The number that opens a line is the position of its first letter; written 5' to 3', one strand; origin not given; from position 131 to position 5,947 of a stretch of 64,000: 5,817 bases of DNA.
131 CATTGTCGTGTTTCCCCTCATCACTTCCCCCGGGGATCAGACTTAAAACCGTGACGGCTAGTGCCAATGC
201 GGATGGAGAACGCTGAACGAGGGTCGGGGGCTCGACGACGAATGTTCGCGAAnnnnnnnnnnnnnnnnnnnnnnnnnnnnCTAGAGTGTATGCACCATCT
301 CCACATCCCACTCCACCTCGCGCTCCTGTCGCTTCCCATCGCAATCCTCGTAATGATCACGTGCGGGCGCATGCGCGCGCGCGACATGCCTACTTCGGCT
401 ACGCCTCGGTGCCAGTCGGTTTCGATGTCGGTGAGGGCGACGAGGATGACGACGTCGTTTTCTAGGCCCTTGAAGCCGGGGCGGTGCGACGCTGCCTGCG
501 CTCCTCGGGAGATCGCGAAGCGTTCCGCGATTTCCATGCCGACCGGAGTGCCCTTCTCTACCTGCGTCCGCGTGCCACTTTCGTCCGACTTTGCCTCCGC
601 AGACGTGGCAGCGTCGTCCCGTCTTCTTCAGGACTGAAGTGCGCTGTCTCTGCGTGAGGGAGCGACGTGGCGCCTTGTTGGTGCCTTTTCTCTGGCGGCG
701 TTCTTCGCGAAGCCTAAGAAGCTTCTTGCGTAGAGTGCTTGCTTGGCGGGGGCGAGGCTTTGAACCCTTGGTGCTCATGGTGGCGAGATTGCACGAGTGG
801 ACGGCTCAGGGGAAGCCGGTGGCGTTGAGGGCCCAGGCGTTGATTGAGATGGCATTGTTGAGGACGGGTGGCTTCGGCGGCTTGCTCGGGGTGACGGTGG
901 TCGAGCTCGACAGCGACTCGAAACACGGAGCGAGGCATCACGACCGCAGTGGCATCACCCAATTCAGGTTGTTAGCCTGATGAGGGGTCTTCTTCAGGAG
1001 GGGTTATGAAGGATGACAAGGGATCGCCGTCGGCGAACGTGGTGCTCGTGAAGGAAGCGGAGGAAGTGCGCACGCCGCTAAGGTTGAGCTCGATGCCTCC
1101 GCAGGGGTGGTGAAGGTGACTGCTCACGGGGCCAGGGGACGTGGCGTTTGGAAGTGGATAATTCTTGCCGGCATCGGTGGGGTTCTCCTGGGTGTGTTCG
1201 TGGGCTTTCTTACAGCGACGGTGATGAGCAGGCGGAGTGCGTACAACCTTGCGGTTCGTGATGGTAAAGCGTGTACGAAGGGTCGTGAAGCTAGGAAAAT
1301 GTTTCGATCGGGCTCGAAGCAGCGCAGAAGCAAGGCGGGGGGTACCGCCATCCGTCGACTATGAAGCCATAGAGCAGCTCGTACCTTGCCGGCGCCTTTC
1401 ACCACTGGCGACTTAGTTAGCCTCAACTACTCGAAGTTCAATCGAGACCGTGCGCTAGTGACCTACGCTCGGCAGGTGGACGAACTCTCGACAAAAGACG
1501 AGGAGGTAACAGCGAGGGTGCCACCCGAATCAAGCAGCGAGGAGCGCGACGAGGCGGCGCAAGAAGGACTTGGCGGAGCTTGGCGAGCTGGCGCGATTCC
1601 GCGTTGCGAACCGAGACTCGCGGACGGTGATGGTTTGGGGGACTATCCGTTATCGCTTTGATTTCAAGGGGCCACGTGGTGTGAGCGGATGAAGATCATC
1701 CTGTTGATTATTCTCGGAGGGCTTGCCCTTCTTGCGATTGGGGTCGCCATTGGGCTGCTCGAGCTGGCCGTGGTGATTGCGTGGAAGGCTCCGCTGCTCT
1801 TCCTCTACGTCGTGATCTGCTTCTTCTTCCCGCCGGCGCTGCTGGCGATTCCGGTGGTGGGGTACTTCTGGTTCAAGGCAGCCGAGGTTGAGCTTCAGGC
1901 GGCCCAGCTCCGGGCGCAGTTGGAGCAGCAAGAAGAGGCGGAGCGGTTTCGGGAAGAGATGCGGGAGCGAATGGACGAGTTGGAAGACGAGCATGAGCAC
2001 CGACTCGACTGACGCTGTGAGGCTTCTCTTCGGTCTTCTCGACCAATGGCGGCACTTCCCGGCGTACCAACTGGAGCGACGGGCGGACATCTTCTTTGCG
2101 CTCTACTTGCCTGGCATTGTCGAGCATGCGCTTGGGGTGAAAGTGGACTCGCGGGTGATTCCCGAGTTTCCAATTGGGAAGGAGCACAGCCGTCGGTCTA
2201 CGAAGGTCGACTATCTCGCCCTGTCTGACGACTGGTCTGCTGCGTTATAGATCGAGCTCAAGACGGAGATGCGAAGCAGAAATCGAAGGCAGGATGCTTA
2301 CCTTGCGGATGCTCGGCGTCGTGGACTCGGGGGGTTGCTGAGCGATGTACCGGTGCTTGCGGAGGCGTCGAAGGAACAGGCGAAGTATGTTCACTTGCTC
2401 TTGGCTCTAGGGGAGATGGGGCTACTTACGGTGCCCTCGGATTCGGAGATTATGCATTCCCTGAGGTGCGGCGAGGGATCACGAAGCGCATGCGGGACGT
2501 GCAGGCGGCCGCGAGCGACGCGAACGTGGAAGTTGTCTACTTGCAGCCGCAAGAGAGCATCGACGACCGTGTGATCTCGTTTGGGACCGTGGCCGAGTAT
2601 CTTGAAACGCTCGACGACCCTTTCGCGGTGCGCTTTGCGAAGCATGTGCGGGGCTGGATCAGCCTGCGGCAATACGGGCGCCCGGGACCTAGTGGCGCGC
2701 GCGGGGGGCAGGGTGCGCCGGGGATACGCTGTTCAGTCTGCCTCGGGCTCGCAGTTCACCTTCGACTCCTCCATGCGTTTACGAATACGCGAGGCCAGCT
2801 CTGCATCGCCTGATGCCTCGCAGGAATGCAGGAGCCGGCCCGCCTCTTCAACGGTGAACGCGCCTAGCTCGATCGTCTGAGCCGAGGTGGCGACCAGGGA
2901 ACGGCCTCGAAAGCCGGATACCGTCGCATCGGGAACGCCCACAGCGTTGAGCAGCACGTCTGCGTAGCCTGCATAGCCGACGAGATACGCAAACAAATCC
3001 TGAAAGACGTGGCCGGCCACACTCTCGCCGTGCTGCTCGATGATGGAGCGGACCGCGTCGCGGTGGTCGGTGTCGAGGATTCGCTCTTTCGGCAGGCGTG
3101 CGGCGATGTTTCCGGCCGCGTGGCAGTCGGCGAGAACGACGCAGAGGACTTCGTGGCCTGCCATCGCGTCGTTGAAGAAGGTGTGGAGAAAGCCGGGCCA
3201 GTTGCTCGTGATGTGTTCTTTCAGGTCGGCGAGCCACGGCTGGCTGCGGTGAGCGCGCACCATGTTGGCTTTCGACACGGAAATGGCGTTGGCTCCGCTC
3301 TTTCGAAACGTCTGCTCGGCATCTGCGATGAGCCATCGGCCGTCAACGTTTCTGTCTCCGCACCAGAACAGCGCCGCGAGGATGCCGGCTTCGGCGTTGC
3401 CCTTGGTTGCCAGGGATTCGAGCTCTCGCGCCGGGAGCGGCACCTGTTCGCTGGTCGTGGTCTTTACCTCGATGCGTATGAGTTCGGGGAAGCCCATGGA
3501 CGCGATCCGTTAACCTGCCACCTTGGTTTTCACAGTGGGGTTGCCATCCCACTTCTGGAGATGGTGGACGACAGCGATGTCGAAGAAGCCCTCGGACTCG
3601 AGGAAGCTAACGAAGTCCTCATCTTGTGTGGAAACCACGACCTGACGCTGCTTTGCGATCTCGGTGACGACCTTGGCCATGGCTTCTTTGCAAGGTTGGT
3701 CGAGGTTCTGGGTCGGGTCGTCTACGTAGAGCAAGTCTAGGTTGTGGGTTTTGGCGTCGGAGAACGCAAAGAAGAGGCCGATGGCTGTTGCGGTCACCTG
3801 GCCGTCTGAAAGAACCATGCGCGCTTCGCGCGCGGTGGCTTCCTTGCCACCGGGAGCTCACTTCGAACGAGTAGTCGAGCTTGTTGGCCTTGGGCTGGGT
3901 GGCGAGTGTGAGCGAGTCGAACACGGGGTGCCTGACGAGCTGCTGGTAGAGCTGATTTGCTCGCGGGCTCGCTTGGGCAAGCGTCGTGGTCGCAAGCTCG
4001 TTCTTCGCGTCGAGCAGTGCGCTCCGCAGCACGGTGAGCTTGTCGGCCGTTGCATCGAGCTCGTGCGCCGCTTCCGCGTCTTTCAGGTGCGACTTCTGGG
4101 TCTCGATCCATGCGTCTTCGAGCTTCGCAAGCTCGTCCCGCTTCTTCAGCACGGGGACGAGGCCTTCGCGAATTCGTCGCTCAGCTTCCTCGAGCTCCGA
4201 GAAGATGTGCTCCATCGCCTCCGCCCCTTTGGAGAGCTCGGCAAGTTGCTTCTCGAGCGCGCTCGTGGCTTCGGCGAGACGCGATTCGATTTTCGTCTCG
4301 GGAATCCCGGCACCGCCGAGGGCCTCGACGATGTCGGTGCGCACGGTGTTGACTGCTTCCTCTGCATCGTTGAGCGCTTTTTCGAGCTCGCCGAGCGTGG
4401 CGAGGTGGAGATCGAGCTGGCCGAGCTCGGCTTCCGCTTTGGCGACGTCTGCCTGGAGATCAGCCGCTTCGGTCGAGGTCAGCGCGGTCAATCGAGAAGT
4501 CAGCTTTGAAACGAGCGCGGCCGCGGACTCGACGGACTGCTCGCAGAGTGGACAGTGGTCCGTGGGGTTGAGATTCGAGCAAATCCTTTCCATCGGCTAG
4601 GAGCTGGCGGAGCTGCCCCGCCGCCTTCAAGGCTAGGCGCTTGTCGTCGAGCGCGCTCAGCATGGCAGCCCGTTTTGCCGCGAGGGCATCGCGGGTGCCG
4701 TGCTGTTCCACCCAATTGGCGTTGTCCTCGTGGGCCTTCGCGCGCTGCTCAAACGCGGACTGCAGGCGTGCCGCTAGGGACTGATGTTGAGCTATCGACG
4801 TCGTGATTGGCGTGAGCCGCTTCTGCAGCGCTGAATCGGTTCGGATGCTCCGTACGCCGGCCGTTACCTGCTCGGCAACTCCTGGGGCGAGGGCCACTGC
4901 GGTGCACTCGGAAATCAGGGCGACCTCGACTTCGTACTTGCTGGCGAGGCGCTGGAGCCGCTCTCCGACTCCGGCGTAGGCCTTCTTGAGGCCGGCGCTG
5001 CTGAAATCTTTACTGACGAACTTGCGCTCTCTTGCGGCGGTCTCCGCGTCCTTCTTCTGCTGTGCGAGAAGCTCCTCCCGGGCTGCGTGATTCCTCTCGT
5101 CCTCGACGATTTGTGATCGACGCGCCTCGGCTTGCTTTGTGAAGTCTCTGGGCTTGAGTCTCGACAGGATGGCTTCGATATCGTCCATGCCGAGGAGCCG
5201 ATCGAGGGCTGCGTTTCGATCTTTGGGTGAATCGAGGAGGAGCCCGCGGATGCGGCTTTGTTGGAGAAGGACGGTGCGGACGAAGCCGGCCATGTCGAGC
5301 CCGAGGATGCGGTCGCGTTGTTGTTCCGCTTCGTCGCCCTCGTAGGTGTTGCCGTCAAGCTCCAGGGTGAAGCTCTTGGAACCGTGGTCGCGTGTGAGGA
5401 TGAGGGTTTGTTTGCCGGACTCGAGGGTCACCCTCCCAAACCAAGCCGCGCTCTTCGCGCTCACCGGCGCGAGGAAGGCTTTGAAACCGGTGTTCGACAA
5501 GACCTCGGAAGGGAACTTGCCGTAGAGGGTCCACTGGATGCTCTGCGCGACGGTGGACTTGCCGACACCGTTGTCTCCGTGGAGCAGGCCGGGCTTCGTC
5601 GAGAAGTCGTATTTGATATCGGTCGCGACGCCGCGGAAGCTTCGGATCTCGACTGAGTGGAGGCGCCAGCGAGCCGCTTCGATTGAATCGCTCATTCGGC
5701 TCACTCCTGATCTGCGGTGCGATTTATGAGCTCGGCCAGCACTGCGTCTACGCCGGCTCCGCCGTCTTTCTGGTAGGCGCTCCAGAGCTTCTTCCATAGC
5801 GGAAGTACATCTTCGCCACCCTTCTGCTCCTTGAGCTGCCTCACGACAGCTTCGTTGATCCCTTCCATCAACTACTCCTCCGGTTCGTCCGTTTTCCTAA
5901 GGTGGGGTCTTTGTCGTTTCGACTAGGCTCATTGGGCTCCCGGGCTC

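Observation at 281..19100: Seven co-oriented, nested relics of one helicase 3' end partition the first 19 kb into cassettes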

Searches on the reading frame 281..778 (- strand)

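Call 9: search_protein_families(library=pfam, proteins=[window:281-778:-], max_evalue=0.01)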
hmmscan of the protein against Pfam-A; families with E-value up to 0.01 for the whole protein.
window:281-778:- (165 aa): 1 family
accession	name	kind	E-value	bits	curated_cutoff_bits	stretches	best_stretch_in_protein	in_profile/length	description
PF24458.1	DUF7573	-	0.0055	17.1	30.2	1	47-72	4-29/39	Domain of unknown function (DUF7573)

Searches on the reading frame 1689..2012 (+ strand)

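Call 9: search_protein_families(library=pfam, proteins=[window:1689-2012:+], max_evalue=0.01)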
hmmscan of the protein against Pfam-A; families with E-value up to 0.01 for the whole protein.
window:1689-2012:+ (107 aa): 1 family
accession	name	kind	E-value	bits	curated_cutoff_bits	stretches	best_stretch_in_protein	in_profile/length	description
PF00335.26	Tetraspanin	-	0.0033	17.5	32.1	1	5-102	49-141/225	Tetraspanin family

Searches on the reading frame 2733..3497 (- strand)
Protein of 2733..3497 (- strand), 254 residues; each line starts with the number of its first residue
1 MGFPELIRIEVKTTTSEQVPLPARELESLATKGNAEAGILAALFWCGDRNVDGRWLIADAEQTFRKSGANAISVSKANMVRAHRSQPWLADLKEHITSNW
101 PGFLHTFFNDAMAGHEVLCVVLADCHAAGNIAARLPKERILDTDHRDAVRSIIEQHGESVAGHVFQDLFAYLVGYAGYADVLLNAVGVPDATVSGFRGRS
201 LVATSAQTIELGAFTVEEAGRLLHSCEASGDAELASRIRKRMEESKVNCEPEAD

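Call 9: search_protein_families(library=pfam, proteins=[window:2733-3497:-], max_evalue=0.01)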
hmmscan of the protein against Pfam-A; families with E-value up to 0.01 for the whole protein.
window:2733-3497:- (254 aa): 0 families

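Call 25: search_protein_families(library=padloc, proteins=[window:2733-3497:-], max_evalue=0.001)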
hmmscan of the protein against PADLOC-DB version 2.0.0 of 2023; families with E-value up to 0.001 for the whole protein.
window:2733-3497:- (254 aa): 0 families

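Call 51: find_encoding_contigs(protein=window:2733-3497:-, flank=10000, max_places=3)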
Protein window:2733-3497:- (254 aa): no gene with exactly this product is on record in the collection.

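Call 64: search_protein_families(library=ncbifam, proteins=[window:2733-3497:-], max_evalue=0.01)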
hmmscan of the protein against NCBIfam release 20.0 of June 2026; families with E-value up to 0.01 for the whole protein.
window:2733-3497:- (254 aa): 0 families

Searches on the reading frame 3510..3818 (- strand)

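Call 9: search_protein_families(library=pfam, proteins=[window:3510-3818:-], max_evalue=0.01)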
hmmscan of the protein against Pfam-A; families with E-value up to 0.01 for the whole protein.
window:3510-3818:- (102 aa): 2 families
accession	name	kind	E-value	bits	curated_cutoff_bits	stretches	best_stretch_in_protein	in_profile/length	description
PF02463.25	SMC_N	-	1.2e-06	28.6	40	1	3-72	137-204/220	RecF/RecN/SMC N terminal domain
PF18480.7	DUF5615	-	0.0036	17.6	23.8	1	46-76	35-65/110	Domain of unknown function (DUF5615)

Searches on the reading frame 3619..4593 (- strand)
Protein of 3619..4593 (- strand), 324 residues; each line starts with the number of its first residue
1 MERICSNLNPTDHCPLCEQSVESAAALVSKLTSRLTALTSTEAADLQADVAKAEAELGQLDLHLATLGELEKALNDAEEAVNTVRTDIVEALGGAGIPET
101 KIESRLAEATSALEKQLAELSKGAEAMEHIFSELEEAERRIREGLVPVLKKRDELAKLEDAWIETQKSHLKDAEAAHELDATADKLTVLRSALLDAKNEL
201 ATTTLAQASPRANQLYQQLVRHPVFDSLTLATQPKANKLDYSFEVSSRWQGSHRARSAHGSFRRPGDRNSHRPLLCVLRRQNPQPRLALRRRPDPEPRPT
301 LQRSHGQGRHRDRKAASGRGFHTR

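Call 41: search_protein_families(library=pfam, proteins=[window:3619-4593:-], max_evalue=0.01)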
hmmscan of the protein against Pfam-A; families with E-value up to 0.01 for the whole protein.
window:3619-4593:- (324 aa): 0 families

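Call 64: search_protein_families(library=ncbifam, proteins=[window:3619-4593:-], max_evalue=0.01)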
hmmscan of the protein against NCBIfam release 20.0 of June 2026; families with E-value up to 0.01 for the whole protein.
window:3619-4593:- (324 aa): 6 families
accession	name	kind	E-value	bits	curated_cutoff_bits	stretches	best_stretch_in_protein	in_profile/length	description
NF045487.1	ASRP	equivalog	4.1e-05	22.4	300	1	12-200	301-476/593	archaea-specific SMC-related protein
TIGR02169.1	SMC_prok_A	equivalog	5.7e-05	21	729.4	1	18-203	265-454/1165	chromosome segregation protein SMC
TIGR01636.1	phage_rinA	subfamily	0.0023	18.1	31.9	1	63-145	12-94/134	phage transcriptional regulator, RinA family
TIGR02339.1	thermosome_arch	subfamily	0.0023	16.8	671.1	1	67-193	379-505/521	thermosome subunit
TIGR02168.1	SMC_prok_B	equivalog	0.0032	15.2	567.35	1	32-202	762-935/1181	chromosome segregation protein SMC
NF041034.1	Rad50_Sulf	equivalog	0.0037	15.2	1000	1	19-188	461-636/872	DNA double-strand break repair ATPase Rad50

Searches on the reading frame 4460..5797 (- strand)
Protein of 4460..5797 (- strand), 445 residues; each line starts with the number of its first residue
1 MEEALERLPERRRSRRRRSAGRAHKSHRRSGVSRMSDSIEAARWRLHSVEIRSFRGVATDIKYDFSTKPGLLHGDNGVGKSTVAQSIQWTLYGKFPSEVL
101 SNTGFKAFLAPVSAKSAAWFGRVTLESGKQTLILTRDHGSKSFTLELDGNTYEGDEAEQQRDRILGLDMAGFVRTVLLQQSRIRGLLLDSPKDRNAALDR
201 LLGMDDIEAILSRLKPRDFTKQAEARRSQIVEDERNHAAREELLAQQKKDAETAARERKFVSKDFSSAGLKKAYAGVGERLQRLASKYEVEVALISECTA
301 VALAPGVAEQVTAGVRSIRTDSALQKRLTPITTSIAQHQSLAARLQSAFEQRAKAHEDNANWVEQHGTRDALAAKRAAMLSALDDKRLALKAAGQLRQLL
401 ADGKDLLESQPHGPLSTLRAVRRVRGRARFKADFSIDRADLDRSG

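Call 9: search_protein_families(library=pfam, proteins=[window:4460-5797:-], max_evalue=0.01)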
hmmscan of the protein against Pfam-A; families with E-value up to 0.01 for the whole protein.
window:4460-5797:- (445 aa): 3 families
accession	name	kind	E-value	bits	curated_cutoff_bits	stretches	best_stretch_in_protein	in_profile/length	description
PF13476.12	AAA_23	-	1.2e-11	46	27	1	49-250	2-178/201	AAA domain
PF02463.25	SMC_N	-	8.5e-06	25.8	40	1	46-130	2-89/220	RecF/RecN/SMC N terminal domain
PF13175.12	AAA_15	-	0.00029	21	32.1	1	46-92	3-48/374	AAA ATPase domain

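Call 25: search_protein_families(library=padloc, proteins=[window:4460-5797:-], max_evalue=0.001)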
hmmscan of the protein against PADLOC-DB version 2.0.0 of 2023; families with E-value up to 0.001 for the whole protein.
window:4460-5797:- (445 aa): 23 families
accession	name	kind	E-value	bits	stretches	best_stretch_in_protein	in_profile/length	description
PDLC03859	LmuB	-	4.8e-15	53.8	1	43-394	2-318/611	-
PDLC02913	ATPase_I-A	-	1.7e-07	28.7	1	29-91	37-98/508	-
PDLC00299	PtuA1|PtuA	-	8e-07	26.4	1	25-91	34-99/535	AAA ATPase domain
PDLC02722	PbeC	-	6.1e-06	23.1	1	46-97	3-58/643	PbeC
PDLC03865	LmuB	-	1.1e-05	21.9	1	47-360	4-327/1007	-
PDLC03860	LmuB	-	1.6e-05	21.7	1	63-91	22-50/565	-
PDLC00271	PtuA1|PtuA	-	2e-05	22.3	1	45-92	2-48/421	AAA ATPase domain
PDLC04135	mad3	-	2.4e-05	22.1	1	45-252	1-205/374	mads_3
PDLC03868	LmuB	-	3e-05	20.5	1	46-94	6-55/1035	-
PDLC02739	PbeC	-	4e-05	20.5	1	50-100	7-61/644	PbeC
PDLC00292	PtuA1|PtuA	-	6.3e-05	19.5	1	39-239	302-488/726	AAA ATPase domain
PDLC02741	PbeC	-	0.00016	18.3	1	47-95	4-56/644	PbeC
PDLC02979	AriA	-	0.00019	19.3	1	46-94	3-50/373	-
PDLC02714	PbeC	-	0.0002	18.3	1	45-94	2-55/651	PbeC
PDLC02753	PbeC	-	0.00024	17.6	1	50-99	10-61/648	PbeC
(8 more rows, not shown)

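Call 64: search_protein_families(library=ncbifam, proteins=[window:4460-5797:-], max_evalue=0.01)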
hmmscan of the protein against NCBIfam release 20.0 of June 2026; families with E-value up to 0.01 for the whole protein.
window:4460-5797:- (445 aa): 5 families
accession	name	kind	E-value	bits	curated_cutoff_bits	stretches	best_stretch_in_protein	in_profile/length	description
NF053563.1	Rkd4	equivalog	2.4e-16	59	860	1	44-231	1-189/747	arcadin-4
TIGR00618.1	sbcc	subfamily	3.4e-09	35.2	478.5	1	61-366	18-338/1043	exonuclease subunit SbcC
NF003034.1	PRK03918.1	equivalog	2.2e-05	22.7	700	1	45-286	2-235/878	DNA double-strand break repair ATPase Rad50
NF041760.1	PtuA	equivalog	2.3e-05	23.5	500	1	26-91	32-96/524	retron Ec78 anti-phage system effector ATPase PtuA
TIGR03185.1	DNA_S_dndD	equivalog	0.007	14.9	245.85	1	71-118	32-80/650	DNA sulfur modification protein DndD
